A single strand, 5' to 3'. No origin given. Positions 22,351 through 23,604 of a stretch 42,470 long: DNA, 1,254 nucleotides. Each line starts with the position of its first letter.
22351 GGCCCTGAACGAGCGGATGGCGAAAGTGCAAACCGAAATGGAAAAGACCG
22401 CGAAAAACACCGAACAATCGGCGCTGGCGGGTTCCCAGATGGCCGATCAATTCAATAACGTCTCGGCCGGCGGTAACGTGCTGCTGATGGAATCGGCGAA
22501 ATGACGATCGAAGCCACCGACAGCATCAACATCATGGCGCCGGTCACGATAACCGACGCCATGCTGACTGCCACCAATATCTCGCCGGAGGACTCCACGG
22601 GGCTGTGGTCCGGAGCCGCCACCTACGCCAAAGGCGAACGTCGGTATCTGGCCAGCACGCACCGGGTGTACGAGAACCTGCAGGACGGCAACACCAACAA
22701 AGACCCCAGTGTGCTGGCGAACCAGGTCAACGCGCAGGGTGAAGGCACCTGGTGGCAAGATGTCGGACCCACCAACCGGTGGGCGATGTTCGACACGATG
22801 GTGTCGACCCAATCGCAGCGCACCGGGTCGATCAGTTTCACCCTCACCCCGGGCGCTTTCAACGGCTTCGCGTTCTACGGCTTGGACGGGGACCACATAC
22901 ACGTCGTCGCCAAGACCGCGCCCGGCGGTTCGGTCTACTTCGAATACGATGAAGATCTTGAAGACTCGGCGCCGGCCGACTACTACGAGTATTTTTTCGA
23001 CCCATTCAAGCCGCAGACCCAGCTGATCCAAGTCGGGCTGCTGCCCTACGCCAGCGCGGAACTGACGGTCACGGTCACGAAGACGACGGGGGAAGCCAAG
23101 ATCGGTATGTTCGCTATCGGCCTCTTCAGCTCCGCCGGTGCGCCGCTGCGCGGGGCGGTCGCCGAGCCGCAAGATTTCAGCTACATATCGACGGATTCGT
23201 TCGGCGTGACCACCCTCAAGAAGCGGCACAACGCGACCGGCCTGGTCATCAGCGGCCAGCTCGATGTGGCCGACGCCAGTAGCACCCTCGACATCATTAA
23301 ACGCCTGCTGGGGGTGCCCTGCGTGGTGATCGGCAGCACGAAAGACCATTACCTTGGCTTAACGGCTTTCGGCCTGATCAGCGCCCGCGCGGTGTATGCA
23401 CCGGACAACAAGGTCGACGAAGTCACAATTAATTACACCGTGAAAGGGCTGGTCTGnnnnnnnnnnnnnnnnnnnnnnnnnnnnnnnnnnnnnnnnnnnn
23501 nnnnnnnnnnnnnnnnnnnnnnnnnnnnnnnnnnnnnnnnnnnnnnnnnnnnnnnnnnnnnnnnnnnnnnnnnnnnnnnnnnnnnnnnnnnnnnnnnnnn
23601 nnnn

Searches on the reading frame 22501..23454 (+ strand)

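Call 71: search_protein_families(library=phrogs, proteins=[window:22501-23454:+], max_evalue=0.00001)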
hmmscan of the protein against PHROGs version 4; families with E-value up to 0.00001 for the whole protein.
window:22501-23454:+ (318 aa): 2 families
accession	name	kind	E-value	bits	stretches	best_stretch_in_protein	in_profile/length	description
phrog_6278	-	unknown function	1e-66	226.2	1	10-318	2-306/306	-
phrog_34644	-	unknown function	1.3e-13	51.5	1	32-208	331-501/609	-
